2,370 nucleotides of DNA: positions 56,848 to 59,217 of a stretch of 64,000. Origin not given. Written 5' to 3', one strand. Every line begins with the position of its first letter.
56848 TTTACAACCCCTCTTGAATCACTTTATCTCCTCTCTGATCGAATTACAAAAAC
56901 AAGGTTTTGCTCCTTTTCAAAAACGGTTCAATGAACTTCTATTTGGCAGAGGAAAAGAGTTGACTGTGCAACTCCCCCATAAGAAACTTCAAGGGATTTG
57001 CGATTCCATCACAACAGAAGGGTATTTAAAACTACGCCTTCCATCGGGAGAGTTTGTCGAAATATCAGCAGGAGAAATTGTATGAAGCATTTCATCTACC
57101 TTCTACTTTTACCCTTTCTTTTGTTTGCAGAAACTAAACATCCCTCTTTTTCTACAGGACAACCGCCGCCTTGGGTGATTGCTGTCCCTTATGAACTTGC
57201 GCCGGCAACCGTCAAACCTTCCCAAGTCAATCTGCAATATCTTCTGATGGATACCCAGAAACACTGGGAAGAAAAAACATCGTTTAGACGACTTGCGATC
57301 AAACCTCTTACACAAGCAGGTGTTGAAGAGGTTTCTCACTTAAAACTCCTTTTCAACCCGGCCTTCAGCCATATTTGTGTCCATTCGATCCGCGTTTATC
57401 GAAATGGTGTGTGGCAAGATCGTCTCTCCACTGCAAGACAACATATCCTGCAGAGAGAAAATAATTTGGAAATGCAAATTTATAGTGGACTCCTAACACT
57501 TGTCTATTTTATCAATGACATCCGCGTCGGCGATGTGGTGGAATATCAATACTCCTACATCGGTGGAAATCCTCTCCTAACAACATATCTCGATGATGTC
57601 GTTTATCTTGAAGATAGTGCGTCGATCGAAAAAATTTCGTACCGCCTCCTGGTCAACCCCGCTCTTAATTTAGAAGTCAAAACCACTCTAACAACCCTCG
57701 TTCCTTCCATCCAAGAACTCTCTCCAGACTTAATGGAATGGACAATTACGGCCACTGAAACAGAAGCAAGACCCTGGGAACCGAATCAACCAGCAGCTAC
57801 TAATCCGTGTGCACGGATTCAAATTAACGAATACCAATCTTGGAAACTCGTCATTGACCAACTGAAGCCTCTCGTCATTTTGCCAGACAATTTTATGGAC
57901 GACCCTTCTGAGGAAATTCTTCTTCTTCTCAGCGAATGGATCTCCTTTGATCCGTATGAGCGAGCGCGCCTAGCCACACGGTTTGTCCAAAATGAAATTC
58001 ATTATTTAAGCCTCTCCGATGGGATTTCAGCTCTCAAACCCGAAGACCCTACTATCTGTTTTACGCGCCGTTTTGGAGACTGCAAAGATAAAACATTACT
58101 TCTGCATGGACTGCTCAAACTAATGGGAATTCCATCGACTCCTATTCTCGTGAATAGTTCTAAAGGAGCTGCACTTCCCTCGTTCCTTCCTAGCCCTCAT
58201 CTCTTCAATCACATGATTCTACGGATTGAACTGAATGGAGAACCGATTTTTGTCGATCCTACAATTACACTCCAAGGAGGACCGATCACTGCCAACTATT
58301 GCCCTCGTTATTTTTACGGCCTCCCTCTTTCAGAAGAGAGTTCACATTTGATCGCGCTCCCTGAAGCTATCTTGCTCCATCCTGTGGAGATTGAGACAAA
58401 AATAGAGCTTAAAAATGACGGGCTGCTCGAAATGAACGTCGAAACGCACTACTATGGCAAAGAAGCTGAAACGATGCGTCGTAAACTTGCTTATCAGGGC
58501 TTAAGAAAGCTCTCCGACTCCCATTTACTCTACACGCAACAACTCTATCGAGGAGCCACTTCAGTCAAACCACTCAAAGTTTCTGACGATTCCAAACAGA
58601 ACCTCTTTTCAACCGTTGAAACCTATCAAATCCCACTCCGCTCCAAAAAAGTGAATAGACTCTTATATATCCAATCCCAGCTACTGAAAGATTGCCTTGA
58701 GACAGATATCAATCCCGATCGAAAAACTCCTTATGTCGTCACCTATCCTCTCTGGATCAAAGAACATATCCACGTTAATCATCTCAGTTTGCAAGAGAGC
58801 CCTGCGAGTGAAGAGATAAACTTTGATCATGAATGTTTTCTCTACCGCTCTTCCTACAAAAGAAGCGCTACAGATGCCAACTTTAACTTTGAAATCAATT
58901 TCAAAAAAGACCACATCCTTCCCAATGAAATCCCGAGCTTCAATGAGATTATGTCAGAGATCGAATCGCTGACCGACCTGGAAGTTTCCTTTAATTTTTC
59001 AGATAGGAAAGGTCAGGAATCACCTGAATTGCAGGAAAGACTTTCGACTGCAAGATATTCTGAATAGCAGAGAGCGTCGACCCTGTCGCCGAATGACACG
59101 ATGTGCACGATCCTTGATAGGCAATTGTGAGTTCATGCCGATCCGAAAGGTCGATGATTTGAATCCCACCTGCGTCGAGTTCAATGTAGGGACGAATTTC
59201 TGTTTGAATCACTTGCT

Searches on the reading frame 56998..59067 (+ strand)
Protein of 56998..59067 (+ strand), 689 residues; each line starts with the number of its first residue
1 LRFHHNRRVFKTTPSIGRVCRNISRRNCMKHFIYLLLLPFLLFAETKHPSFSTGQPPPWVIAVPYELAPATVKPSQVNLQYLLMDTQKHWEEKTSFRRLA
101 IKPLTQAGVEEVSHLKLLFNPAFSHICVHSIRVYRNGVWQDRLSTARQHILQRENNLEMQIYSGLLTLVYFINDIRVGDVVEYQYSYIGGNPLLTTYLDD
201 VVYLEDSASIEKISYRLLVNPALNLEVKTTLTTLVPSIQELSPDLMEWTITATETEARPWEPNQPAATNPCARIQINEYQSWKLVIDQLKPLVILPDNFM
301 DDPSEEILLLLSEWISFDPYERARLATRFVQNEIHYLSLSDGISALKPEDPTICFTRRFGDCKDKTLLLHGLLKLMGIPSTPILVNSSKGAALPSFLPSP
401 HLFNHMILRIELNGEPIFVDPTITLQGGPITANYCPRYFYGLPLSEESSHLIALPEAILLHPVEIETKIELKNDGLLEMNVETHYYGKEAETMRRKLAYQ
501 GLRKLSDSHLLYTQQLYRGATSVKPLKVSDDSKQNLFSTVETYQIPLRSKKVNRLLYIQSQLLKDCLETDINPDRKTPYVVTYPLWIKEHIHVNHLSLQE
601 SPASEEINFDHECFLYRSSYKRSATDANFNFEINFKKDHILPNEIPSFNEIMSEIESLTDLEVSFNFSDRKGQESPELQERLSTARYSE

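Call 43: search_protein_families(library=ncbifam, proteins=[window:56998-59067:+], max_evalue=1e-10)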
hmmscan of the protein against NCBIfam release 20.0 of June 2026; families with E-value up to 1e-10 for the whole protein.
window:56998-59067:+ (689 aa): 0 families

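Call 83: search_protein_families(library=pfam, proteins=[window:56998-59067:+], max_evalue=0.001)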
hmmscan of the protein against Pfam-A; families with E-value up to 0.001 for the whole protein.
window:56998-59067:+ (689 aa): 1 family
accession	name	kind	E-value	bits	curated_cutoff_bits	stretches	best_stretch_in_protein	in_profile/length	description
PF12969.12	DUF3857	-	1.1e-27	97.6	24.6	1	93-256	5-167/170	Domain of Unknown Function with PDB structure (DUF3857)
